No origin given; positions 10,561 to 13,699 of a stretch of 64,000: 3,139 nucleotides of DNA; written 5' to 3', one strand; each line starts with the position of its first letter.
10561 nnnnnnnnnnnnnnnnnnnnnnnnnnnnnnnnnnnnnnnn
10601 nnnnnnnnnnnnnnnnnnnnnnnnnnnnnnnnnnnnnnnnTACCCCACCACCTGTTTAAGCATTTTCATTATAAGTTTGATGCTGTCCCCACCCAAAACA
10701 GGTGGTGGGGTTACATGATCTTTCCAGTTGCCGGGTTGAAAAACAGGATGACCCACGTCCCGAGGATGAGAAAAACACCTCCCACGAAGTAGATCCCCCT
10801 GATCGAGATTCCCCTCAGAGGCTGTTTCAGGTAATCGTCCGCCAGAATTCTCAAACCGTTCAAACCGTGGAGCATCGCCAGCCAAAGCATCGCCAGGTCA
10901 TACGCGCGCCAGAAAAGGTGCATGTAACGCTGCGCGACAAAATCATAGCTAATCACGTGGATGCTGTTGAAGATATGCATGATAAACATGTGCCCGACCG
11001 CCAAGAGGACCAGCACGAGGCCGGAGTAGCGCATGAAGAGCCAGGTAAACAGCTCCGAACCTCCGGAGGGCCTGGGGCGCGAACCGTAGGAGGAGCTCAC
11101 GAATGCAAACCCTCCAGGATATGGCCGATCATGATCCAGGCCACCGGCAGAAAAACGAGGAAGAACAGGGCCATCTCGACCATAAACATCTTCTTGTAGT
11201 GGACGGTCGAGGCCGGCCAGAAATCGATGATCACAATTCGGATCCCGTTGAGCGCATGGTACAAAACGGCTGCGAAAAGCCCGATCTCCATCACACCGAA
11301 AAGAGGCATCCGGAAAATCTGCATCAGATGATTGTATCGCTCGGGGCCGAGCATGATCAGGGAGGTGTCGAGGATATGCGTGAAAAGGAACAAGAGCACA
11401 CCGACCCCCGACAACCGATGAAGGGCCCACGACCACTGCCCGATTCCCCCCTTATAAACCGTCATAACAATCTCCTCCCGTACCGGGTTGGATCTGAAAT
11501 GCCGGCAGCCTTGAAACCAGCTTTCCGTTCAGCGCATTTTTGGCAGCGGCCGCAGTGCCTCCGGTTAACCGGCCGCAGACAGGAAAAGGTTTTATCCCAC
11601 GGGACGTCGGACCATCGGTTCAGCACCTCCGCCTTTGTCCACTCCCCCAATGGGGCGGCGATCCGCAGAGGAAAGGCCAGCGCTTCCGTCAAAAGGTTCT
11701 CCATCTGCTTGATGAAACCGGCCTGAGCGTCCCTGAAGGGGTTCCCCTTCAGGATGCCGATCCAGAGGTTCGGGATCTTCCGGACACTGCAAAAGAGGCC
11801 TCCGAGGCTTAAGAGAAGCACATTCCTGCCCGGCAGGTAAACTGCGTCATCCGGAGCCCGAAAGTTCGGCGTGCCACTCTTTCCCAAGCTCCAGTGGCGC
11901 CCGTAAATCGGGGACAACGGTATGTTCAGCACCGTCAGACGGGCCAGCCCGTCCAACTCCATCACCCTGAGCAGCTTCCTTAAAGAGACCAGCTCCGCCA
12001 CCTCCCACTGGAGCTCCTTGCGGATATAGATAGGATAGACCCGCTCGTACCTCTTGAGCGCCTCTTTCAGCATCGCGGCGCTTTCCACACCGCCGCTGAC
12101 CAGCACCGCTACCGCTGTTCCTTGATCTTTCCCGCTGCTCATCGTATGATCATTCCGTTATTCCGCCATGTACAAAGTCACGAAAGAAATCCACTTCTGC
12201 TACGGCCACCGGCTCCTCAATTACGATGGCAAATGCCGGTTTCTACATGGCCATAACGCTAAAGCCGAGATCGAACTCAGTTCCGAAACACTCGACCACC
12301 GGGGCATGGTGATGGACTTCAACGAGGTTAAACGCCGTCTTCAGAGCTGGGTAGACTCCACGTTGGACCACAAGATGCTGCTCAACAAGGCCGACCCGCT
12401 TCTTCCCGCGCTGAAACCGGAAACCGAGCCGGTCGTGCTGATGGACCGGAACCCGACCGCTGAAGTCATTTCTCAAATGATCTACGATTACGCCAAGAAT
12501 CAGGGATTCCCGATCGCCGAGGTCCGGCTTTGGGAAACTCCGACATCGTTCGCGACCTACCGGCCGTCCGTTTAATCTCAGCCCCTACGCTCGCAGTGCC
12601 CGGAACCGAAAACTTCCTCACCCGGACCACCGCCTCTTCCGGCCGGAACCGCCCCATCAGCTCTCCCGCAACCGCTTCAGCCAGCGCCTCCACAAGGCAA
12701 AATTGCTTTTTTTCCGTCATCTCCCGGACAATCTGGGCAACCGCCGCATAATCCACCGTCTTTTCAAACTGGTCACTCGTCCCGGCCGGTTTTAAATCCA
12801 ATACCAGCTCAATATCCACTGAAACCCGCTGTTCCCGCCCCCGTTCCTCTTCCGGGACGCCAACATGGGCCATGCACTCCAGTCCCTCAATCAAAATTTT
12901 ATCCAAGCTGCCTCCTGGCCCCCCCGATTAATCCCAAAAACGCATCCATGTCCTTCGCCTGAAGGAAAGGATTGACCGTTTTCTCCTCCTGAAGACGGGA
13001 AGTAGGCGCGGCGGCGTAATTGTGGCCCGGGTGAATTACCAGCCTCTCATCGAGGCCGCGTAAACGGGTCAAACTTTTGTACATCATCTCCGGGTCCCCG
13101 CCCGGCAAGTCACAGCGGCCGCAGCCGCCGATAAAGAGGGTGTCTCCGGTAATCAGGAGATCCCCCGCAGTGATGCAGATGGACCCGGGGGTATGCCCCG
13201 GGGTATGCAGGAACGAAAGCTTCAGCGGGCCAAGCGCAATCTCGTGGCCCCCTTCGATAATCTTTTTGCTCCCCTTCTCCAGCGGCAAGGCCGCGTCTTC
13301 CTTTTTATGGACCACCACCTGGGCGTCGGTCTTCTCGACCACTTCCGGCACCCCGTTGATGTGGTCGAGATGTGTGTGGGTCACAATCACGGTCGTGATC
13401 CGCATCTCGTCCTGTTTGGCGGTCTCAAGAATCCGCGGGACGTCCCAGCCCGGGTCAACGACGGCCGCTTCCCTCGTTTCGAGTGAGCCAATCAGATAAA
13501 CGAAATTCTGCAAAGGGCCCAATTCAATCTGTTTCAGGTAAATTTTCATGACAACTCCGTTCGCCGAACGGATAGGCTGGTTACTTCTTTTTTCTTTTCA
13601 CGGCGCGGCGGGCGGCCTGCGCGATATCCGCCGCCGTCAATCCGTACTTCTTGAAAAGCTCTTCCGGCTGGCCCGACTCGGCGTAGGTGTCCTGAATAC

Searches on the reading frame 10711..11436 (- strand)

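Call 11: search_protein_families(library=pfam, proteins=[window:10711-11436:-], max_evalue=0.001)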
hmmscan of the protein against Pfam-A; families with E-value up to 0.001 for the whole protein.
window:10711-11436:- (241 aa): 1 family
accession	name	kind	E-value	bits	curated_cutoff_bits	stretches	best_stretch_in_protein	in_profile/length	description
PF01127.27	Sdh_cyt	-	2.9e-09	37.5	25.8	1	130-215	21-109/122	Succinate dehydrogenase/Fumarate reductase transmembrane subunit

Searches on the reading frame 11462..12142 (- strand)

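Call 11: search_protein_families(library=pfam, proteins=[window:11462-12142:-], max_evalue=0.001)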
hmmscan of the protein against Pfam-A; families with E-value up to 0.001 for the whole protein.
window:11462-12142:- (226 aa): 1 family
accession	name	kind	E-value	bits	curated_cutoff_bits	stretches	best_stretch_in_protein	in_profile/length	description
PF06508.19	QueC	-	6.4e-25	88.3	22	1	12-213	3-209/210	Queuosine biosynthesis protein QueC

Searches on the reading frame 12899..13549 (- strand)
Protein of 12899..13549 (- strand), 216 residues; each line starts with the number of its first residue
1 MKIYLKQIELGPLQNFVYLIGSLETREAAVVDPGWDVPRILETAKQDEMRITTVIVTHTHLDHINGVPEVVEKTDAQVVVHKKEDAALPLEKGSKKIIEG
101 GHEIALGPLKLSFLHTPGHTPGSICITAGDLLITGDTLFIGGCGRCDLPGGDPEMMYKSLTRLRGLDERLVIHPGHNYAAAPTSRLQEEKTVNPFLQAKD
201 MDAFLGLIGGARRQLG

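Call 11: search_protein_families(library=pfam, proteins=[window:12899-13549:-], max_evalue=0.001)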
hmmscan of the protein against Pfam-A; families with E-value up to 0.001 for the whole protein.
window:12899-13549:- (216 aa): 2 families
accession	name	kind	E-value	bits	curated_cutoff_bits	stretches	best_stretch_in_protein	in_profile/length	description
PF00753.33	Lactamase_B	-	2.6e-29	103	22.7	1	11-176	2-196/196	Metallo-beta-lactamase superfamily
PF12706.13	Lactamase_B_2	-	1.3e-07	31.8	27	1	30-88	4-70/200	Beta-lactamase superfamily domain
